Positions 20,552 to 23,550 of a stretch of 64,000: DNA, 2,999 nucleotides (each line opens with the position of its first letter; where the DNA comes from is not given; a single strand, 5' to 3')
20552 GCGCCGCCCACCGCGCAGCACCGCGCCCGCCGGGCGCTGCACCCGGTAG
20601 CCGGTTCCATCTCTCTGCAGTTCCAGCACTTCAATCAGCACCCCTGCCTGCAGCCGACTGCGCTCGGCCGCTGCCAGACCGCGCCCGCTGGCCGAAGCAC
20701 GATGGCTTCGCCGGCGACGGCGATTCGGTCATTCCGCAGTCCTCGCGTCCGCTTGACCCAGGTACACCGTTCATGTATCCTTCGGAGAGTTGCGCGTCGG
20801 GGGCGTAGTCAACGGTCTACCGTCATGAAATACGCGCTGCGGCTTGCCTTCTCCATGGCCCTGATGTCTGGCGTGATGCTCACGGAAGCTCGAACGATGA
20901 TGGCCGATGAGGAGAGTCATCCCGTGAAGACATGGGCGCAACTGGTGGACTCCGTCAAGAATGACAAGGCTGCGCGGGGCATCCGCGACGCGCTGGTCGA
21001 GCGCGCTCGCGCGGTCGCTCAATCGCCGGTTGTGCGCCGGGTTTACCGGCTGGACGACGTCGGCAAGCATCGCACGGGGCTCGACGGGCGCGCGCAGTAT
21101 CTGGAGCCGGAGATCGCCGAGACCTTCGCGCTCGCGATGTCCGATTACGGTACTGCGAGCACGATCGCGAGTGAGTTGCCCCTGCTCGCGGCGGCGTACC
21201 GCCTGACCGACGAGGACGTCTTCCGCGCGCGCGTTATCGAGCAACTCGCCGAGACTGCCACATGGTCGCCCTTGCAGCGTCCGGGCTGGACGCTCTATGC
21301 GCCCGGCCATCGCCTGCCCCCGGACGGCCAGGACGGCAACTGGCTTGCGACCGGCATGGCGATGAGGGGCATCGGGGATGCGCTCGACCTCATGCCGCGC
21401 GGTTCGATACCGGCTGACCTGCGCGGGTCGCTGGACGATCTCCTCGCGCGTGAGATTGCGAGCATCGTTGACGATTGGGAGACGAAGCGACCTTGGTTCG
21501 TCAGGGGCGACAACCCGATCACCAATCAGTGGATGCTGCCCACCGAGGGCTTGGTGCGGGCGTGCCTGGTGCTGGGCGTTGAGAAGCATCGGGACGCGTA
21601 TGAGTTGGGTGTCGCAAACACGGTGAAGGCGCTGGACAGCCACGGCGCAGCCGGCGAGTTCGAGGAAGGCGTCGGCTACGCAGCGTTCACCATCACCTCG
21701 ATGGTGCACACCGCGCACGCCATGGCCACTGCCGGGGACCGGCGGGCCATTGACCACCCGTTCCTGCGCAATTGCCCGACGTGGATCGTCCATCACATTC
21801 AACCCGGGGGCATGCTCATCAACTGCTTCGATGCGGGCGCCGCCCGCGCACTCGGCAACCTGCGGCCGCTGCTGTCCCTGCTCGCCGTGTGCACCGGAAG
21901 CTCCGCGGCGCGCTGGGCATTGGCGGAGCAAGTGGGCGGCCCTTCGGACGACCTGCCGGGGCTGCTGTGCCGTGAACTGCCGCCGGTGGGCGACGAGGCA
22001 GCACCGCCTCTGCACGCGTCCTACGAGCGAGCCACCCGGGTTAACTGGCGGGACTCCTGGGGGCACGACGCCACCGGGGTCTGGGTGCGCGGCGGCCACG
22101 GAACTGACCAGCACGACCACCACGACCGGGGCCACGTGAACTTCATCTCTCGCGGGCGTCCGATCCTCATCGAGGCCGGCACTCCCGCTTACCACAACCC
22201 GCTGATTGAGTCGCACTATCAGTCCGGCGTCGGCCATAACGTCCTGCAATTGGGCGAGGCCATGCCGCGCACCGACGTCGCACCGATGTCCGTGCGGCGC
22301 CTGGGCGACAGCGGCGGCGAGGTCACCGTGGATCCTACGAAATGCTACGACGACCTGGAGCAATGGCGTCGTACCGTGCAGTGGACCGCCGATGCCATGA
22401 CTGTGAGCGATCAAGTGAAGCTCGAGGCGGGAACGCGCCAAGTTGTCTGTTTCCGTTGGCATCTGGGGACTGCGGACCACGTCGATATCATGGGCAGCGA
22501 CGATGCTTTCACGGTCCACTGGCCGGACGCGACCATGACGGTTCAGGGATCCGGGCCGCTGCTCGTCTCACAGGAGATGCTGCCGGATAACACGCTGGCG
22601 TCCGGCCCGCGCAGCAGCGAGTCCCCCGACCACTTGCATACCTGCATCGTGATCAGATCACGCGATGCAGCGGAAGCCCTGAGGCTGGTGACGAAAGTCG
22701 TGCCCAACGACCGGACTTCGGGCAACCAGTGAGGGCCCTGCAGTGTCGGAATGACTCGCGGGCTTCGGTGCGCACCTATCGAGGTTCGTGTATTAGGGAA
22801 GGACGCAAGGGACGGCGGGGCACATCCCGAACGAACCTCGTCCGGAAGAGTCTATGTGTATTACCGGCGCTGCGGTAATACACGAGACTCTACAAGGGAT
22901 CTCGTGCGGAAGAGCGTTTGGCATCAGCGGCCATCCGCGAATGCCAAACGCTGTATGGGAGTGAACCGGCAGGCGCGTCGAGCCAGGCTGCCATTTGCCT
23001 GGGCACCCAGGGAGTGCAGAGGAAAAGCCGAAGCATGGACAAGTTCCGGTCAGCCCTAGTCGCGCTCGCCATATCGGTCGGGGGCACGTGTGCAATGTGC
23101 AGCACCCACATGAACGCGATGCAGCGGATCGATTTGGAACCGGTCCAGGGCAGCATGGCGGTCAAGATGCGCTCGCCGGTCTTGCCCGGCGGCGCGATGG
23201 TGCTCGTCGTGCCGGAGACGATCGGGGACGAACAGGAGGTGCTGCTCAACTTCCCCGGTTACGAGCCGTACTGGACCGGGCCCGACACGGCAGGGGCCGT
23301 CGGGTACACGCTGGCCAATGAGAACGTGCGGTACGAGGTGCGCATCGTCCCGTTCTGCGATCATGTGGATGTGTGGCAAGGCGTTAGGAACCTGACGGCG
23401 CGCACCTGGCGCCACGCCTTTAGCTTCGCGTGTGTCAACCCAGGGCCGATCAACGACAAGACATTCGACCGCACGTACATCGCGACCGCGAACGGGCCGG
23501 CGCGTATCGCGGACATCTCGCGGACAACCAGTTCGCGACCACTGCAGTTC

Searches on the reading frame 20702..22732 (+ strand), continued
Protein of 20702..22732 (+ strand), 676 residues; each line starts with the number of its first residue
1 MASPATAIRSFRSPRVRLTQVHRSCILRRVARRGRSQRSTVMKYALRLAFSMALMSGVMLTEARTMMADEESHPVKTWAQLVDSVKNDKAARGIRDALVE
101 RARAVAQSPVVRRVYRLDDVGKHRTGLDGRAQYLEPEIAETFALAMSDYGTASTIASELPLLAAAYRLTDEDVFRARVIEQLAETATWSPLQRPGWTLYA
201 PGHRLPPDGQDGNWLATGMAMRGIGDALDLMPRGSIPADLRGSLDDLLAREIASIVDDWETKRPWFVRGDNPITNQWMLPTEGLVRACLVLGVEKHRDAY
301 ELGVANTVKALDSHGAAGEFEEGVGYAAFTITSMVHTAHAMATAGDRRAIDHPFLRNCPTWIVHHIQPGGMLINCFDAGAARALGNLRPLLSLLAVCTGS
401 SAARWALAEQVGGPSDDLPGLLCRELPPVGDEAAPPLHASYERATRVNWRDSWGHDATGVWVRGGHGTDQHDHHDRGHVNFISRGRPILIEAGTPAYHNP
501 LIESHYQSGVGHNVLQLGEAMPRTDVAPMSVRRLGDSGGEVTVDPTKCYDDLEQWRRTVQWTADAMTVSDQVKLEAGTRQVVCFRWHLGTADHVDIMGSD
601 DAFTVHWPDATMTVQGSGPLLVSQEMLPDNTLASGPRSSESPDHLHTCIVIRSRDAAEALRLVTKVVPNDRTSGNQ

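Call 97: find_encoding_contigs(protein=P0014, flank=10000, max_places=2)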
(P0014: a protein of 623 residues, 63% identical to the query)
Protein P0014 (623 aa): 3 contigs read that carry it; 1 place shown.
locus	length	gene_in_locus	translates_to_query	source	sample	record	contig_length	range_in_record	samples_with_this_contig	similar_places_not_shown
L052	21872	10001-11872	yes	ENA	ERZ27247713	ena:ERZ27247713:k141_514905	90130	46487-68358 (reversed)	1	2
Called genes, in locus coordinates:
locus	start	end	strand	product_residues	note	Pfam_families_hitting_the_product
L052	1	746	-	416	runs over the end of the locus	PF13742:tRNA_anti_2, PF01336:tRNA_anti-codon, PF02601:Exonuc_VII_L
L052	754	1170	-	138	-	PF01029:NusB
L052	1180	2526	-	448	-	PF00289:Biotin_carb_N, PF02222:ATP-grasp, PF02786:CPSase_L_D2, PF07478:Dala_Dala_lig_C, PF02785:Biotin_carb_C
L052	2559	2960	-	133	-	-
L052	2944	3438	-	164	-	PF00364:Biotin_lipoyl, PF13375:RnfC_N (weak), PF25917:BSH_RND (weak), PF25919:BSH_CusB (weak)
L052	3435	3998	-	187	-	PF08207:EFP_N, PF01132:EFP, PF09285:Elong-fact-P_C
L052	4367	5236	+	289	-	-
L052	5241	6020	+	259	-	-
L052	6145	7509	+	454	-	PF22694:CtpB_N-like, PF00595:PDZ, PF13180:PDZ_2, PF17820:PDZ_6, PF03572:Peptidase_S41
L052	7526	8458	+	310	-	PF04748:Polysacc_deac_2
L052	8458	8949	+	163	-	PF00149:Metallophos, PF12850:Metallophos_2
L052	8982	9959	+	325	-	PF01068:DNA_ligase_A_M, PF14743:DNA_ligase_OB_2 (faint), PF04679:DNA_ligase_A_C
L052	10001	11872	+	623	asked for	PF07940:Hepar_II_III_C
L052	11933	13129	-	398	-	PF03825:Nuc_H_symport, PF07690:MFS_1, PF12832:MFS_1_like, PF07690:MFS_1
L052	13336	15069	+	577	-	PF01261:AP_endonuc_2, PF01436:NHL (faint), PF08450:SGL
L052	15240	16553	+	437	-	PF01408:GFO_IDH_MocA, PF03447:NAD_binding_3 (weak), PF19051:GFO_IDH_MocA_C2, PF22725:GFO_IDH_MocA_C3 (weak)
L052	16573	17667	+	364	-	PF02424:ApbE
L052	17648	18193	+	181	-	PF07681:DoxX (weak)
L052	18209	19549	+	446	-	PF01408:GFO_IDH_MocA, PF02894:GFO_IDH_MocA_C, PF22725:GFO_IDH_MocA_C3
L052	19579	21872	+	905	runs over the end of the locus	PF06283:ThuA, PF13646:HEAT_2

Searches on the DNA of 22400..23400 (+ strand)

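Call 3: search_rna_families(source=window, start=22400, end=23400, threshold=evalue, max_evalue=10, show_alignments=3)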
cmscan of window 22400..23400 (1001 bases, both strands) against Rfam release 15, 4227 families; matches with E-value up to 10: 6.
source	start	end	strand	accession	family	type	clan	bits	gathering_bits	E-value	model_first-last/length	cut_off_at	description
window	22912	22953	-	RF00894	mir-790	Gene; miRNA;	-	23.9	63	0.044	1-70/70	no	mir-790 microRNA precursor family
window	23169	23212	+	RF02917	Burkholderiales-2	Cis-reg;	-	17.7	67.9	4.1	1-74/74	no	Burkholderiales-2 RNA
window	22697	22764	-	RF01523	TB10Cs1H2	Gene; snRNA; snoRNA; HACA-box;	-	17.4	50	1.6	1-63/63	no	Trypanosomatid snoRNA TB10Cs1H2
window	22913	22952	-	RF03957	mir-5856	Gene; miRNA;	-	15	90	7.5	20-51/70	no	mir-5856 microRNA precursor family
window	22913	22952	+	RF03957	mir-5856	Gene; miRNA;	-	14.8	90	8.6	20-51/70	no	mir-5856 microRNA precursor family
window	23314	23388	+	RF01276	sR53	Gene; snRNA; snoRNA; CD-box;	-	11.3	49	8.7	1-60/60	no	Small nucleolar RNA sR53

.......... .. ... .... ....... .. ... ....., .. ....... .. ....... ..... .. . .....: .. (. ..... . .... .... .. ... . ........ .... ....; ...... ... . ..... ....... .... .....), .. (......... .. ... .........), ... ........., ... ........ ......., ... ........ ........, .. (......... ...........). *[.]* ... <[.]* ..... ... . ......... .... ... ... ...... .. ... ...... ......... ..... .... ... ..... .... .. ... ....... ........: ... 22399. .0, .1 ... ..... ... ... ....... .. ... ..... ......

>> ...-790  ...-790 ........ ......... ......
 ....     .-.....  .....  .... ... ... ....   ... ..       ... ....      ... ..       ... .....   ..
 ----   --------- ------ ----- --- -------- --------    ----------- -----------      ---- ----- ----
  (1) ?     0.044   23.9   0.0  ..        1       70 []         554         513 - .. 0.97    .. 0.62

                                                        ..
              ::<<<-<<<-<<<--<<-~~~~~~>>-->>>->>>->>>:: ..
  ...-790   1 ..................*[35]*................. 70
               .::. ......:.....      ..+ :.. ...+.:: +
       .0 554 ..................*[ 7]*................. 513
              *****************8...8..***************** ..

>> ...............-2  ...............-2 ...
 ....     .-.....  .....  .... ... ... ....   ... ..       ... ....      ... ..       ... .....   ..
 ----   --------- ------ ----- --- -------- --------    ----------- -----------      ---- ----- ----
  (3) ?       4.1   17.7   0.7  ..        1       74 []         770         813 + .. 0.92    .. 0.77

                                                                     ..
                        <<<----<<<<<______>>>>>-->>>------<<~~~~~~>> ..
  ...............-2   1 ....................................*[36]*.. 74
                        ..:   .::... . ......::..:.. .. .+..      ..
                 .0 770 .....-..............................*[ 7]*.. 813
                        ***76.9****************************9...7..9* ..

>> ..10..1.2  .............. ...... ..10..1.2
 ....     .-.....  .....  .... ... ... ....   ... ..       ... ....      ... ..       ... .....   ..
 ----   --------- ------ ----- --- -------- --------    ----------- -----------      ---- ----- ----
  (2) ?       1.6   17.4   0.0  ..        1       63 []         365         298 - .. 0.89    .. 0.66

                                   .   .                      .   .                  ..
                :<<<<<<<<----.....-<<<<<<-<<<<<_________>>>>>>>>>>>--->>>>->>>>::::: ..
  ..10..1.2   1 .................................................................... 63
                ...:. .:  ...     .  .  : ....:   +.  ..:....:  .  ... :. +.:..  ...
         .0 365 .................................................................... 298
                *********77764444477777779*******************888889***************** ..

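Call 93: build_rna_model(alignment_id=A3, structure=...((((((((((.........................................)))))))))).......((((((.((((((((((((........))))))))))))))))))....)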
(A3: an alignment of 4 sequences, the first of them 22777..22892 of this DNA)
Model R1 built from alignment A3 (4 sequences, 120 columns); structure: as given.
model positions 115; base pairs 28; branch points 1; effective number of sequences 1.82; information 0.59 bits per position. Calibrated on 0.2 Mb of random sequence (short: E-values are rough).
structure used (alignment columns):
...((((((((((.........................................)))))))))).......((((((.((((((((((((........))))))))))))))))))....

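Call 94: search_with_rna_model(model_id=R1, sources=[window, L002, L004, L005, L006, L015, L016, L017, L018, L049, L050, L051], max_evalue=1, make_alignment=true, show_alignments=6)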
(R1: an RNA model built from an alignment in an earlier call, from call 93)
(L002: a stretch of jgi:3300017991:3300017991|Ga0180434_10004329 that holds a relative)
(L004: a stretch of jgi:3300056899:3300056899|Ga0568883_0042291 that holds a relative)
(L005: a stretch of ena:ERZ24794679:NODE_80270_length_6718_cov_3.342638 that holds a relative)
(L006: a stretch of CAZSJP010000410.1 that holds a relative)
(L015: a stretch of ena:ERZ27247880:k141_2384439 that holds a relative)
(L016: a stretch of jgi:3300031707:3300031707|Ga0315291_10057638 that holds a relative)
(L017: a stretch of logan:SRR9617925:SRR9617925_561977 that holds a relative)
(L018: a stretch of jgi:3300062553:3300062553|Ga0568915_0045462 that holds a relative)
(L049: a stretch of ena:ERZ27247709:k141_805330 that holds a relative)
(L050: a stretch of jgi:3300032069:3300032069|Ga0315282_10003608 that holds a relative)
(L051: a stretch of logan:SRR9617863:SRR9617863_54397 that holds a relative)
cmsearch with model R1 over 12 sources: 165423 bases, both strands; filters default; matches with E-value up to 1: 15.
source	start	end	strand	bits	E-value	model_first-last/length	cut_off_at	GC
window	22777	22894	+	114.4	1e-25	1-115/115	no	0.55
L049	2471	2586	-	113.1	2.1e-25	1-115/115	no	0.55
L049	6614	6726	-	108.6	2.6e-24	1-115/115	no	0.52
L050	3733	3845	-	108.6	2.6e-24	1-115/115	no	0.52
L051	678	790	-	108.6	2.6e-24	1-115/115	no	0.52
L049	20315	20420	-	81.8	7.9e-18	1-115/115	no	0.58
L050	17434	17539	-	81.8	7.9e-18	1-115/115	no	0.58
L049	6614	6726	+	36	9.9e-07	1-115/115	no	0.52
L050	3733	3845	+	36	9.9e-07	1-115/115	no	0.52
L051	678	790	+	36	9.9e-07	1-115/115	no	0.52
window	22777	22894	-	31.1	1.6e-05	1-115/115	no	0.55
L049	2471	2586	+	20.7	0.005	1-115/115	no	0.55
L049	20315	20420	+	20.4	0.0058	1-115/115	no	0.58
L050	17434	17539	+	20.4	0.0058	1-115/115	no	0.58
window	4939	5043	+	11.8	0.74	1-115/115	no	0.7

Alignment A4: 15 matches aligned to the model, 174 columns, each read 5' to 3' on its own strand. Consensus structure (alignment columns), stored with it:
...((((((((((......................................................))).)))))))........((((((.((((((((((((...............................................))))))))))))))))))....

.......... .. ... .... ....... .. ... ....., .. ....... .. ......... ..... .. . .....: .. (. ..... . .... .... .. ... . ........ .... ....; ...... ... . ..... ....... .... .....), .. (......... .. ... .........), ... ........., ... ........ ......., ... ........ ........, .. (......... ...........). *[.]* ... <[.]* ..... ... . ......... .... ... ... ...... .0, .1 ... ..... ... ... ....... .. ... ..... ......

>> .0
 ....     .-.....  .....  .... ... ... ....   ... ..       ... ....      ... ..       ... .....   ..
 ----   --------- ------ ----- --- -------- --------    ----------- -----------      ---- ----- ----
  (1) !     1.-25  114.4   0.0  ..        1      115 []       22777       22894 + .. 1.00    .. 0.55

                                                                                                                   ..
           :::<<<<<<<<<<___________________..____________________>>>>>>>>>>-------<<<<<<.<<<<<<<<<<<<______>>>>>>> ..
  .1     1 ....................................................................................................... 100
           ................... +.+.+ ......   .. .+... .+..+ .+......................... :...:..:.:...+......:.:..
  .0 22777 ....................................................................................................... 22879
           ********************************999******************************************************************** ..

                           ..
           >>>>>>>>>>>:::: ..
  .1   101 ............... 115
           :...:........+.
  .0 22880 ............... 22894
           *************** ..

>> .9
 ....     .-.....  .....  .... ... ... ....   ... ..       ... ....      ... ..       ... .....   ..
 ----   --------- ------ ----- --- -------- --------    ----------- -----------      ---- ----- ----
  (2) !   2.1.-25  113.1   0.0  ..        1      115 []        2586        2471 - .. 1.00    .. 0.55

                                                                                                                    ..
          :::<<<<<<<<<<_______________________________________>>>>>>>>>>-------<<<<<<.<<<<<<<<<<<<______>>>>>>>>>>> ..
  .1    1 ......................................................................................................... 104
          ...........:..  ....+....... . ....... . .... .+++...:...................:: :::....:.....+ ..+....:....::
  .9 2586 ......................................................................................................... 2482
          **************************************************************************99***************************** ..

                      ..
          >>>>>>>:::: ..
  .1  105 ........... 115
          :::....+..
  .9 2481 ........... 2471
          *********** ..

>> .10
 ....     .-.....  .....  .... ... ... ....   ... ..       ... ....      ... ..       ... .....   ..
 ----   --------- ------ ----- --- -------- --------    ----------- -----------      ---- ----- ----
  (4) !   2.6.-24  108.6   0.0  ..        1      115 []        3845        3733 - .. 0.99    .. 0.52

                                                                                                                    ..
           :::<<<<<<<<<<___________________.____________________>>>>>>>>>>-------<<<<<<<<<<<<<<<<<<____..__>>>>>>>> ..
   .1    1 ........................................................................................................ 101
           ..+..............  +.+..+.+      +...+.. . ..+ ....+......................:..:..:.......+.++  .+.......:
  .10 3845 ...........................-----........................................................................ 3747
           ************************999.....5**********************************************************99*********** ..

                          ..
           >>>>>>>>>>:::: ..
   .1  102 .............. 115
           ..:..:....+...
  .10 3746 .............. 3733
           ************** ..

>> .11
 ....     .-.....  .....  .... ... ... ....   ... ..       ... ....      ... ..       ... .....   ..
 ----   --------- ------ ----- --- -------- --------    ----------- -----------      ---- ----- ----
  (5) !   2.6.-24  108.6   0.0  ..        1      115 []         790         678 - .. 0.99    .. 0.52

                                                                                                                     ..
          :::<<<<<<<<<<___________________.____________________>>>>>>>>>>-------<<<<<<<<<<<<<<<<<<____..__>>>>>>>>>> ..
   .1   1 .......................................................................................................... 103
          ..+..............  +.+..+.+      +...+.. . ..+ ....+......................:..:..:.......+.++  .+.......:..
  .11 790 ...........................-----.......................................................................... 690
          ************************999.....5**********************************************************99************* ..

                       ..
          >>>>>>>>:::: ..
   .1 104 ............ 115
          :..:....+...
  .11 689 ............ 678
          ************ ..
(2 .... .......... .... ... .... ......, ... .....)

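Call 98: search_with_rna_model(model_id=R1, sources=[L052], max_evalue=1)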
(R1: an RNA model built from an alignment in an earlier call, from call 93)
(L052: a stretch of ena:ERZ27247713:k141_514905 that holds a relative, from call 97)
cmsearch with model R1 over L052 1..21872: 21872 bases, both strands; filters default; matches with E-value up to 1: 0.
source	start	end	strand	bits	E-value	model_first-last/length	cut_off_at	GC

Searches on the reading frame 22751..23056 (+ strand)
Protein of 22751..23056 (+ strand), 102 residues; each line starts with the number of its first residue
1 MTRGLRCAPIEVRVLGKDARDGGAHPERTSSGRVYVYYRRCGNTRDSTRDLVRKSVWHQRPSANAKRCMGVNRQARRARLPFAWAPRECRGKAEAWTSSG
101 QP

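Call 59: find_homologous_proteins(query=window:22751-23056:+, max_evalue=0.001)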
Query window:22751-23056:+: no candidate shares three 5-residue words with the query. No homologue found.
